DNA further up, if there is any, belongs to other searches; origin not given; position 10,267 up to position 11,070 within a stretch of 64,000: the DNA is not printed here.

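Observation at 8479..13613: Tandem-duplicated giant secreted beta-helix proteins (CSLREA-motif head, Pmp-like GGxI/FxxN rungs, shared lysine-rich C-terminal module), each with its own copied terminator-promoter unit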

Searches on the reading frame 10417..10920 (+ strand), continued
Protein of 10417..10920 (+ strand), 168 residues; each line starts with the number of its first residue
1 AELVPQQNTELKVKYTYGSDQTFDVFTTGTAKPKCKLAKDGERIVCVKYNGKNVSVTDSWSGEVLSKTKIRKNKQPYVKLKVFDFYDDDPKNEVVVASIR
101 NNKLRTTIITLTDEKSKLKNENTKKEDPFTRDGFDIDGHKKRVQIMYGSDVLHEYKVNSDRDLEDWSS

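Call 59: find_encoding_contigs(protein=P0015, flank=10000, max_places=3)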
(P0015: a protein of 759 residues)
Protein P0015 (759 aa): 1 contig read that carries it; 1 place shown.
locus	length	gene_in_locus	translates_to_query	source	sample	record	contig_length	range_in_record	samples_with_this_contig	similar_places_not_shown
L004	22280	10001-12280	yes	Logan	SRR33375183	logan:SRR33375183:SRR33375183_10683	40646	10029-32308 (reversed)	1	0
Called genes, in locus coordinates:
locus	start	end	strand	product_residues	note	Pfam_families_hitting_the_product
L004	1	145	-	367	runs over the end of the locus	PF01189:Methyltr_RsmB-F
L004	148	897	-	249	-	PF03567:Sulfotransfer_2 (weak)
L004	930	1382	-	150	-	-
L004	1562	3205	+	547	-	PF00962:A_deaminase (faint)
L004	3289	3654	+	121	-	PF00072:Response_reg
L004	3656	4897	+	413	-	PF00989:PAS, PF08448:PAS_4, PF12860:PAS_7 (faint), PF13426:PAS_9, PF00512:HisKA, PF02518:HATPase_c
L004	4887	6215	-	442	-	PF08245:Mur_ligase_M, PF02875:Mur_ligase_C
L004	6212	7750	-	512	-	PF04087:DUF389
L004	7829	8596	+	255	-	-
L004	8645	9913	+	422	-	PF13393:tRNA-synt_His, PF00587:tRNA-synt_2b, PF03129:HGTP_anticodon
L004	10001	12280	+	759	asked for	PF16403:Bact_surface_Ig-like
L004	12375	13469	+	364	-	-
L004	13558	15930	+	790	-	PF00583:Acetyltransf_1 (faint)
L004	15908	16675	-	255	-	PF01978:TrmB, PF13412:HTH_24 (faint)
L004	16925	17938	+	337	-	PF01297:ZnuA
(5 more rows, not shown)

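Call 60: find_encoding_contigs(protein=P0020, flank=10000, max_places=2)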
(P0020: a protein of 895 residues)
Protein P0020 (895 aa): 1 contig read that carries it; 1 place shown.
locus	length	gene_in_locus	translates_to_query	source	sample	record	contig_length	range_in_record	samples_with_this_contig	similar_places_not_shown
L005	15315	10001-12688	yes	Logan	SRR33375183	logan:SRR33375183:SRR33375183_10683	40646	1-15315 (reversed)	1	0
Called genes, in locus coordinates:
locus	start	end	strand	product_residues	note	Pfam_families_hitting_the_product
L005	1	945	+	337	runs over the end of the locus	PF01297:ZnuA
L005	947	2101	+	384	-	PF07907:YibE_F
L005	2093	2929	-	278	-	PF01048:PNP_UDP_1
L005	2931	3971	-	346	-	PF01594:AI-2E_transport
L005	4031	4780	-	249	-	-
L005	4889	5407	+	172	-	PF04542:Sigma70_r2, PF08281:Sigma70_r4_2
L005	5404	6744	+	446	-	-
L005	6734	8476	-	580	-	PF04024:PspC, PF22571:LiaI-LiaF-TM_PspC, PF10988:DUF2807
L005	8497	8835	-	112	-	PF03551:PadR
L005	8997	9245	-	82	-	-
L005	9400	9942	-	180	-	PF00156:Pribosyltran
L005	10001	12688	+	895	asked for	PF16403:Bact_surface_Ig-like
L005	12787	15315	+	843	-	?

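Call 61: find_encoding_contigs(protein=P0006, flank=10000, max_places=2)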
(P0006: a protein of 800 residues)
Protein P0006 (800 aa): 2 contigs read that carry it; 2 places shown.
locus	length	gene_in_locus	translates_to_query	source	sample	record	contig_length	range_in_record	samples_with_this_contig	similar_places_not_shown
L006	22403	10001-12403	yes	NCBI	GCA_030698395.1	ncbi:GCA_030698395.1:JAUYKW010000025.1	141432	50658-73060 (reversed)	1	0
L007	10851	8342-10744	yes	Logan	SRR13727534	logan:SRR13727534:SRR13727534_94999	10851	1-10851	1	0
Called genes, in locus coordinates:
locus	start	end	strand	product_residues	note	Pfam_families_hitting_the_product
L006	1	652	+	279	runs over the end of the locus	PF01261:AP_endonuc_2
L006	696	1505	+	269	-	PF00459:Inositol_P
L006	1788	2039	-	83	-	-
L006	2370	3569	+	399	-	-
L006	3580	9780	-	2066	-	PF17892:Cadherin_5, PF17963:Big_9, PF17803:Cadherin_4, PF17892:Cadherin_5, PF17963:Big_9, PF17803:Cadherin_4, PF17892:Cadherin_5, PF17963:Big_9, +6 more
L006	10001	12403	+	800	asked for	PF16403:Bact_surface_Ig-like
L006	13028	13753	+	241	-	PF00535:Glycos_transf_2, PF10111:Glyco_tranf_2_2, PF13641:Glyco_tranf_2_3 (weak), PF13632:Glyco_trans_2_3 (weak)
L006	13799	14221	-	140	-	-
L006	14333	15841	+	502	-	PF14010:PEPcase_2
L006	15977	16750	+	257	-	PF13098:Thioredoxin_2, PF13462:Thioredoxin_4, PF01323:DSBA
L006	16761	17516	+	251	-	PF02683:DsbD_TM, PF13386:DsbD_2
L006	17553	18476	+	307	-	PF00890:FAD_binding_2 (weak), PF01134:GIDA (faint), PF01266:DAO (faint), PF01946:Thi4 (faint), PF07992:Pyr_redox_2, PF12831:FAD_oxidored (weak), PF13738:Pyr_redox_3, PF00070:Pyr_redox, +2 more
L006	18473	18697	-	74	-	-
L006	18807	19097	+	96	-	PF01371:Trp_repressor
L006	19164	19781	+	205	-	PF01634:HisG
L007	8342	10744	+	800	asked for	PF16403:Bact_surface_Ig-like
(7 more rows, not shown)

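Call 62: find_encoding_contigs(protein=P0040, flank=10000, max_places=2)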
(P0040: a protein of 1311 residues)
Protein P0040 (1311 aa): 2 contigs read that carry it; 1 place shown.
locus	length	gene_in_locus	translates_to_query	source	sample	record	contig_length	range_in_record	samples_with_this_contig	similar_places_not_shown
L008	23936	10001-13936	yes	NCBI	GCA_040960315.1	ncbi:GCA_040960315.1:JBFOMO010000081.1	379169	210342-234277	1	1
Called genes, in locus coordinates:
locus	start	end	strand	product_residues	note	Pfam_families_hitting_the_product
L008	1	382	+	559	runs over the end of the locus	-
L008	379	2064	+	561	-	PF13451:zf_Tbcl (weak)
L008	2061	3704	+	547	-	-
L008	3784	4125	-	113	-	-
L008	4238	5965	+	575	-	-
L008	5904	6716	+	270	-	-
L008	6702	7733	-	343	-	PF04909:Amidohydro_2 (faint)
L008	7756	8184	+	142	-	PF09391:DUF2000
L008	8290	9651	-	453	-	-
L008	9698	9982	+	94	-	-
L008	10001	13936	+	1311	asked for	PF07504:FTP, PF01447:Peptidase_M4, PF02868:Peptidase_M4_C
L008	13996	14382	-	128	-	PF07237:DUF1428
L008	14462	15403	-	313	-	PF00892:EamA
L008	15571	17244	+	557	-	-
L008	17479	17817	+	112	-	PF01588:tRNA_bind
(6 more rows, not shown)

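Call 70: search_protein_families(library=pfam, alignment_id=A5, max_evalue=0.001)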
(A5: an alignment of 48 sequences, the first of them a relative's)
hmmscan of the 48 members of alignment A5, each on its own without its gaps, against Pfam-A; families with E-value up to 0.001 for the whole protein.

A. member 1, P0001 (789 aa): 0 families

B. families by the number of members that match (of 48 scanned): 32 families (the first 25 are shown)
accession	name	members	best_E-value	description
PF16403.11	Bact_surface_Ig-like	26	4.6e-63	Bacterial surface protein, Ig-like domain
PF01839.29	FG-GAP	9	4.3e-74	FG-GAP repeat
PF13517.12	FG-GAP_3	9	1.3e-32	FG-GAP-like repeat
PF02494.22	HYR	5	9e-10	HYR domain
PF18981.6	InlK_D3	4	3.7e-07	Internalin K domain (D3/D4)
PF18911.6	PKD_4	2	1.3e-36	PKD domain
PF22352.2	K319L-like_PKD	2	6.7e-35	K319L-like, PKD domain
PF18884.5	TSP3_bac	2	1.1e-24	Bacterial TSP3 repeat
PF13620.12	CarboxypepD_reg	2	4e-14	Carboxypeptidase regulatory-like domain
PF21027.3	Sde0182_C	2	1.4e-13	Cellulose-binding protein Sde0182, C-terminal domain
PF13229.12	Beta_helix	2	3.7e-09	Right handed beta helix region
PF15418.12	DUF4625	2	1.1e-06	Domain of unknown function (DUF4625)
PF02415.23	Chlam_PMP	2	6.5e-06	Chlamydia polymorphic membrane protein (Chlamydia_PMP) repeat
PF00082.27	Peptidase_S8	1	1e-54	Subtilase family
PF02868.21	Peptidase_M4_C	1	1.1e-43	Thermolysin metallopeptidase, alpha-helical domain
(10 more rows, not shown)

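Call 71: search_protein_families(library=ncbifam, alignment_id=A5, max_evalue=0.001)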
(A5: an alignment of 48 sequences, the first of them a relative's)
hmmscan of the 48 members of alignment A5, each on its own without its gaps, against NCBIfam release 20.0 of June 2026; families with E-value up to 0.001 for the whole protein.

A. member 1, P0001 (789 aa): 2 families
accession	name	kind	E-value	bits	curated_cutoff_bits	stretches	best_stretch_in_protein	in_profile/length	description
NF041518.1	choice_anch_Q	domain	1.2e-17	63.9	25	1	556-615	1-57/58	choice-of-anchor Q domain-containing protein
TIGR04214.1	CSLREA_Nterm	domain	5.9e-11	42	25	1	33-60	1-27/27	CSLREA domain-containing protein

B. families by the number of members that match (of 48 scanned): 22 families
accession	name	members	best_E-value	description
NF041518.1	choice_anch_Q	21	4.9e-20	choice-of-anchor Q domain-containing protein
TIGR04214.1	CSLREA_Nterm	19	5.9e-11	CSLREA domain-containing protein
NF047539.1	XAC2610_fam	8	1e-19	XAC2610-related protein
NF047446.1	barrel_OmpL47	7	6.5e-11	OmpL47-type beta-barrel domain-containing protein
NF033932.1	LapB_rpt_80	6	3.3e-10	LapB repeat-containing protein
NF047441.1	Lepto_OmpL47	4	4.2e-08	multi-beta-barrel domain surface protein OmpL47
NF033765.2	gliding_CglD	2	7.2e-10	adventurous gliding motility lipoprotein CglD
NF038112.1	myxo_dep_M36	1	4e-57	myxosortase-dependent M36 family metallopeptidase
TIGR03921.1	T7SS_mycosin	1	8.4e-30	type VII secretion-associated serine protease mycosin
NF033595.1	denti_PrtP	1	9.3e-26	dentilisin complex serine proteinase subunit PrtP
NF045902.1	MetaloprotProALeg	1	6.8e-23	zinc metalloprotease ProA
NF047971.1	ThermolysLepto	1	2.3e-21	M4 family metalopeptidase thermolysin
NF046017.1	ZmpA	1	4.4e-13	zinc metalloprotease A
NF051851.1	AtpSerPepEprS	1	4.6e-12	autotransporter serine peptidase EprS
TIGR03895.1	protease_PatA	1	1.5e-11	PatA/PatG family cyanobactin maturation protease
TIGR01376.1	POMP_repeat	1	0.00049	polymorphic outer membrane protein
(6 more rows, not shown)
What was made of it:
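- The passengers are unrelated to one another: Ig-like 26, choice_anch_Q 21, CSLREA 19, FG-GAP 9, plus PKD, TSP3, CarboxypepD_reg, Peptidase_S8, Peptidase_M4, GLUG and SdiA-regulated (calls 70, 71). The module is attached to proteases as well as adhesin-like bodies (calls 70, 71).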

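Call 72: search_solved_structures(query=A5, max_evalue=1, show_alignments=0)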
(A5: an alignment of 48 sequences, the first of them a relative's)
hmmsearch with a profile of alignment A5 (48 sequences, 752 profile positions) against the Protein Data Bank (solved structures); distinct sequences matched with E-value up to 1: 32.
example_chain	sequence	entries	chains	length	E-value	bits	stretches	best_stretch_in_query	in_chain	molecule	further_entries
7js4_A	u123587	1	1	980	1.8e-09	40.4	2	469-592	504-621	F5/8 type C domain protein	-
2kpn_A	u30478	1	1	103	3.3e-09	39.5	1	518-578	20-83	Bacillolysin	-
9b4h_X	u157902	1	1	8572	3.3e-06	29.6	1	495-580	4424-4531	C-type lectin domain-containing protein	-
5kdj_B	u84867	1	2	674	4.1e-06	29.3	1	469-580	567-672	F5/8 type C domain protein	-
4mb3_A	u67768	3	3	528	1.8e-05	27.1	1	404-589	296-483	Chitinase 60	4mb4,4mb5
4hmc_A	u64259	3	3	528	1.8e-05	27.1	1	404-589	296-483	Chitinase 60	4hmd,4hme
6nz0_Z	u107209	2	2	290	3.6e-05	26.1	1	463-578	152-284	Dyslexia-associated protein KIAA0319-like protein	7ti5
4m03_A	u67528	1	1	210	0.00064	22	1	429-579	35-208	Serine-rich adhesin for platelets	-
5fq3_A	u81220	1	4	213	0.0055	18.9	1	459-509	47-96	BT_2262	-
5fq7_G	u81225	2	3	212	0.0055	18.9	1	459-509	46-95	BT_2262 | BT_2262 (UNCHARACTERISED LIPOPROTEIN)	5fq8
3v4p_A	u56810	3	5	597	0.01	18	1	83-221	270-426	Integrin alpha-4 | Integrin alpha4 subunit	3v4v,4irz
6aem_A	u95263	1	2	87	0.017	17.3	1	428-501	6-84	PKD domain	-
6n2e_C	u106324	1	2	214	0.023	16.9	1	467-566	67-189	Cadherin-23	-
3mvs_A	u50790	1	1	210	0.023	16.8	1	467-566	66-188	Cadherin-23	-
4aqe_A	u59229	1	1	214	0.023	16.8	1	467-566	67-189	CADHERIN-23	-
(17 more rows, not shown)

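Call 73: search_protein_families(library=pfam, proteins=[P0009, P0023, P0003, P0021, P0024, P0025, P0031, P0041, P0019, P0028], max_evalue=0.01)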
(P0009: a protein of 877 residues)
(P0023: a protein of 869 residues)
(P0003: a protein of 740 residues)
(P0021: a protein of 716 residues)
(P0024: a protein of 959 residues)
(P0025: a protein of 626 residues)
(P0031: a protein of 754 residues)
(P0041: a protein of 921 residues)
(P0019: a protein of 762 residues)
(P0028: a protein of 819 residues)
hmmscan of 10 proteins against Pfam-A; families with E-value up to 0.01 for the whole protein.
P0009 (877 aa): 1 family
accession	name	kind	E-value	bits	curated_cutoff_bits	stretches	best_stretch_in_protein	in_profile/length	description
PF16403.11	Bact_surface_Ig-like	-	4.5e-18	65.5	27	1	626-707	2-71/71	Bacterial surface protein, Ig-like domain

P0023 (869 aa): 4 families
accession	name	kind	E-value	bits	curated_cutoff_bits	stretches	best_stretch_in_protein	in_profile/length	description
PF16403.11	Bact_surface_Ig-like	-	4.2e-21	75.2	27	1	625-696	1-71/71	Bacterial surface protein, Ig-like domain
PF02415.23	Chlam_PMP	-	6.5e-06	26.3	20.6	0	304-330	2-18/19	Chlamydia polymorphic membrane protein (Chlamydia_PMP) repeat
PF17416.8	Glycoprot_B_PH1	-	0.0023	18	27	0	736-819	57-141/210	Herpesvirus Glycoprotein B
PF23237.1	HYR_4C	-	0.0037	17.8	27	0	646-696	23-73/73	HYR-like domain with 4 cysteines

P0003 (740 aa): 1 family
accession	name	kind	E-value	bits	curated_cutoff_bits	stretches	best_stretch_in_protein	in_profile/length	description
PF16403.11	Bact_surface_Ig-like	-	3.2e-20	72.4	27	1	498-568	2-71/71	Bacterial surface protein, Ig-like domain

P0021 (716 aa): 1 family
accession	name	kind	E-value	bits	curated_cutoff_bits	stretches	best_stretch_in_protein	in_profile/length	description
PF16403.11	Bact_surface_Ig-like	-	1.3e-27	96.1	27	2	480-552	1-71/71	Bacterial surface protein, Ig-like domain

P0024 (959 aa): 3 families
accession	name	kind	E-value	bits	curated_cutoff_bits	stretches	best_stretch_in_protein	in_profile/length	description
PF16403.11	Bact_surface_Ig-like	-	4.6e-63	209.7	27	4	718-788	2-71/71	Bacterial surface protein, Ig-like domain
PF15418.12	DUF4625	-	6.7e-06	26.8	27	0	676-701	100-124/131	Domain of unknown function (DUF4625)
PF18981.6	InlK_D3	-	1.6e-05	25.3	25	1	588-628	35-75/75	Internalin K domain (D3/D4)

P0025 (626 aa): 0 families

P0031 (754 aa): 3 families
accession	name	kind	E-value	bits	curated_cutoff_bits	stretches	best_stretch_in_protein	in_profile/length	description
PF16403.11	Bact_surface_Ig-like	-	6.8e-29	100.2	27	2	515-584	1-71/71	Bacterial surface protein, Ig-like domain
PF13229.12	Beta_helix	-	3.7e-09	36.8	25.9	1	95-261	23-158/158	Right handed beta helix region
PF02494.22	HYR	-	3.6e-05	24.5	21.7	0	433-507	2-81/81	HYR domain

P0041 (921 aa): 7 families
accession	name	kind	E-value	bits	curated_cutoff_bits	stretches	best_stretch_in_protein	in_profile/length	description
PF16403.11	Bact_surface_Ig-like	-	9.8e-57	189.4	27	4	439-509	2-71/71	Bacterial surface protein, Ig-like domain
PF02494.22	HYR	-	9e-10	39.2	21.7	2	432-509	2-81/81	HYR domain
PF18981.6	InlK_D3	-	5.7e-07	30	25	1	446-503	15-68/75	Internalin K domain (D3/D4)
PF15418.12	DUF4625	-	1.1e-06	29.3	27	0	482-509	103-130/131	Domain of unknown function (DUF4625)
PF13750.12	Big_3_3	-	2.1e-05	24.7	27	0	642-681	14-53/157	Bacterial Ig-like domain (group 3)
PF13229.12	Beta_helix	-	8e-05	22.8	25.9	0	151-344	2-149/158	Right handed beta helix region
PF13754.12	Big_3_4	-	0.0004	20.7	27.3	0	480-514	29-63/106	Domain of unknown function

P0019 (762 aa): 1 family
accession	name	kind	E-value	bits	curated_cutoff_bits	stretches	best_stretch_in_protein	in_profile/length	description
PF16403.11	Bact_surface_Ig-like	-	3e-32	110.9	27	2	490-559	1-71/71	Bacterial surface protein, Ig-like domain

P0028 (819 aa): 2 families
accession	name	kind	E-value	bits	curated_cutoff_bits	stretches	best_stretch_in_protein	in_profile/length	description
PF16403.11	Bact_surface_Ig-like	-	3.2e-27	94.8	27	2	575-643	2-71/71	Bacterial surface protein, Ig-like domain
PF00028.23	Cadherin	-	0.00025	21.8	28.8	0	605-643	51-90/93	Cadherin domain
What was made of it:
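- On Chlamydia Pmp repeat (PF02415 / TIGR01376): The homolog P0023 does pass (call 73).
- Closest known: Chlamydial polymorphic membrane proteins. Same: The close homolog P0023 passes PF02415 at 26.3 bits against 20.6 (call 73).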

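Call 78: list_cluster_members(proteins=[P0017, P0019, P0021, P0025, P0031, P0033, P0039, P0042, P0044, P0045])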
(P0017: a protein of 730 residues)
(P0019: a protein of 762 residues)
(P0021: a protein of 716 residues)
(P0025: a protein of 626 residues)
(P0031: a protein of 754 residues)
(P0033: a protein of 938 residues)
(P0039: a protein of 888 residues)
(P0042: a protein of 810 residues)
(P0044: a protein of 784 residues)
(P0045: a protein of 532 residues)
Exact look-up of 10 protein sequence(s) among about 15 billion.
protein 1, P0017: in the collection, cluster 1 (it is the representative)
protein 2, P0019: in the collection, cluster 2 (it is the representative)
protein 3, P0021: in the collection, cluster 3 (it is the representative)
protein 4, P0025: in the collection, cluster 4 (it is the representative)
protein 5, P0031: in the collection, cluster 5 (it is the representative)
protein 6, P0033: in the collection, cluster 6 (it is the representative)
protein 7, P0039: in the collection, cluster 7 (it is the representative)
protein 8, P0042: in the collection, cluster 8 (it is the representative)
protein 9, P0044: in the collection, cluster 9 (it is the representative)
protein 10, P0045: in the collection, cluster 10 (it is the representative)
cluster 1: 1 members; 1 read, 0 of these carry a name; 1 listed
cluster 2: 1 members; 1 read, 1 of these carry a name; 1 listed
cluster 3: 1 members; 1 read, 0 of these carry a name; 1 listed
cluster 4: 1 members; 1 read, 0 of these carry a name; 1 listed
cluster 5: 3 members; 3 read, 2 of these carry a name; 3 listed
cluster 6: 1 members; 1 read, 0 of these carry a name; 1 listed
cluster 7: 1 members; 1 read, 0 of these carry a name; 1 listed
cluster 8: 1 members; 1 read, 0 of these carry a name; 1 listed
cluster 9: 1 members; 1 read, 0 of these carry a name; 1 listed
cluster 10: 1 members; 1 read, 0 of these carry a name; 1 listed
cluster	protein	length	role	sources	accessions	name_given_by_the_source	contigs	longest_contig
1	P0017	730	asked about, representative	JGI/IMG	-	-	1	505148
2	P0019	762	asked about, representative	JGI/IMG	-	CSLREA domain-containing protein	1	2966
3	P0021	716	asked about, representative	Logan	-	-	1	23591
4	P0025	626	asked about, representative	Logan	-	-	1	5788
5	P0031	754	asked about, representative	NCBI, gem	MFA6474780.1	MAG: immunoglobulin-like domain-containing protein [Patescibacteria group bacterium]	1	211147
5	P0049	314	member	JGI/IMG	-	hypothetical protein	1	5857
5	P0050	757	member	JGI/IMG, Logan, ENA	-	-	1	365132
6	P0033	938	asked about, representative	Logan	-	-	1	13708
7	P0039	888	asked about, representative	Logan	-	-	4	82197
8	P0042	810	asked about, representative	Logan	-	-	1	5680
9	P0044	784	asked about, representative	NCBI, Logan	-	-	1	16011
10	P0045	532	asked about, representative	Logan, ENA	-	-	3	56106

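Call 79: find_encoding_contigs(protein=P0037, flank=10000, max_places=2)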
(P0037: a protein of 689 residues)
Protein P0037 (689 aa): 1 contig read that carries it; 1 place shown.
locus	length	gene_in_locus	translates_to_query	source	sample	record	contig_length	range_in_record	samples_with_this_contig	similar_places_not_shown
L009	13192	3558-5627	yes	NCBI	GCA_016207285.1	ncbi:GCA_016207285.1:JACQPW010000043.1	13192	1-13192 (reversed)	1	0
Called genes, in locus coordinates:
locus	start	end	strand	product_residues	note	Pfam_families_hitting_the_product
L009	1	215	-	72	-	?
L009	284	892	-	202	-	PF00765:Autoind_synth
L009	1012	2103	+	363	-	PF00478:IMPDH, PF03060:NMO, PF00977:His_biosynth (faint), PF01070:FMN_dh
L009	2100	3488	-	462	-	PF01979:Amidohydro_1, PF07969:Amidohydro_3 (weak)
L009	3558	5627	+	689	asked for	PF01839:FG-GAP (faint), PF13517:FG-GAP_3 (faint), PF11617:Cu-binding_MopE (faint)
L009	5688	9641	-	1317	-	PF04997:RNA_pol_Rpb1_1, PF00623:RNA_pol_Rpb1_2, PF04983:RNA_pol_Rpb1_3, PF05000:RNA_pol_Rpb1_4, PF04998:RNA_pol_Rpb1_5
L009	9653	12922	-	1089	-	PF04563:RNA_pol_Rpb2_1, PF04561:RNA_pol_Rpb2_2, PF04565:RNA_pol_Rpb2_3, PF10385:RNA_pol_Rpb2_45, PF00562:RNA_pol_Rpb2_6, PF04560:RNA_pol_Rpb2_7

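Call 80: find_encoding_contigs(protein=P0039, flank=10000, max_places=2)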
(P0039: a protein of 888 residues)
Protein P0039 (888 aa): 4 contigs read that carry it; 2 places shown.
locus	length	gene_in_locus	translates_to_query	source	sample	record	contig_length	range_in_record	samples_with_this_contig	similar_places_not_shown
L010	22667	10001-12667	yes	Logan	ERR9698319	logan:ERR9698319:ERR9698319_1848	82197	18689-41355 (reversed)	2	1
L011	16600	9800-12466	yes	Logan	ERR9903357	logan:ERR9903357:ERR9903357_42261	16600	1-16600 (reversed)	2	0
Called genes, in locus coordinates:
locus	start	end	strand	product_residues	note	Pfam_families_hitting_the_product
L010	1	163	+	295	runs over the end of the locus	PF01026:TatD_DNase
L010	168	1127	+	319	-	PF02646:RmuC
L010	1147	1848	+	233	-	PF00132:Hexapep, PF14602:Hexapep_2 (faint), PF25084:LbH_EIF2B, PF25087:GMPPB_C, PF00132:Hexapep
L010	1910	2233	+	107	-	PF18908:DUF5663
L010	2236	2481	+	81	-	-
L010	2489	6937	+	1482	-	-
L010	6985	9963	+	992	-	PF00580:UvrD-helicase, PF01443:Viral_helicase1 (faint), PF13245:AAA_19, PF13604:AAA_30 (faint), PF13361:UvrD_C, PF13538:UvrD_C_2 (faint), PF12705:PDDEXK_1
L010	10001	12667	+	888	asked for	PF16403:Bact_surface_Ig-like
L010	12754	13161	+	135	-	-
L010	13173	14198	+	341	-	PF02912:Phe_tRNA-synt_N, PF01409:tRNA-synt_2d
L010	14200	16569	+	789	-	PF01588:tRNA_bind, PF03483:B3_4, PF03484:B5, PF17759:tRNA_synthFbeta, PF03147:FDX-ACB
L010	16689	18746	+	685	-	PF02518:HATPase_c, PF00204:DNA_gyraseB, PF01751:Toprim, PF00986:DNA_gyraseB_C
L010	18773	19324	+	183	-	PF01864:CarS-like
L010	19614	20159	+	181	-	PF02357:NusG, PF00467:KOW (weak)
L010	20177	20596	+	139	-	PF03946:Ribosomal_L11_N, PF00298:Ribosomal_L11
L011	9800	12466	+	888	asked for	PF16403:Bact_surface_Ig-like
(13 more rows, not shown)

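Call 81: find_encoding_contigs(protein=P0007, flank=10000, max_places=2)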
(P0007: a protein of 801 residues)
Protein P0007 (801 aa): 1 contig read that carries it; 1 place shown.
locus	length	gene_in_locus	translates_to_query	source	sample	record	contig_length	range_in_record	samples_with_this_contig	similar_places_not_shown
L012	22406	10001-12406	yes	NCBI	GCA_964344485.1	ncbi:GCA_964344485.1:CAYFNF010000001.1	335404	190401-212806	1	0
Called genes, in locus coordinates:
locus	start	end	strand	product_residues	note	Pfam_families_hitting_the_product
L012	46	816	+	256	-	PF00117:GATase, PF07722:Peptidase_C26 (weak)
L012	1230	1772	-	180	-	-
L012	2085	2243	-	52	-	-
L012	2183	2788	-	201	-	-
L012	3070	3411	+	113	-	-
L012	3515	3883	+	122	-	-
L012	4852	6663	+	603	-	PF00041:fn3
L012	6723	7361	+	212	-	PF00730:HhH-GPD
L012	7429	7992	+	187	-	PF00578:AhpC-TSA, PF08534:Redoxin, PF10417:1-cysPrx_C (weak)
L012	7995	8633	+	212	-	PF02777:Sod_Fe_C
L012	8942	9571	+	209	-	PF02163:Peptidase_M50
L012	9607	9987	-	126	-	PF18895:T4SS_pilin (weak)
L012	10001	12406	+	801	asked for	PF01839:FG-GAP, PF13517:FG-GAP_3 (weak), PF01839:FG-GAP, PF13517:FG-GAP_3 (weak), PF01839:FG-GAP (weak), PF16403:Bact_surface_Ig-like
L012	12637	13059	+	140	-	PF00164:Ribosom_S12_S23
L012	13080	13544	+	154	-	PF00177:Ribosomal_S7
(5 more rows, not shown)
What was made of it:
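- Tried and rejected: The genes lie among housekeeping genes (calls 59-62, 79-81).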
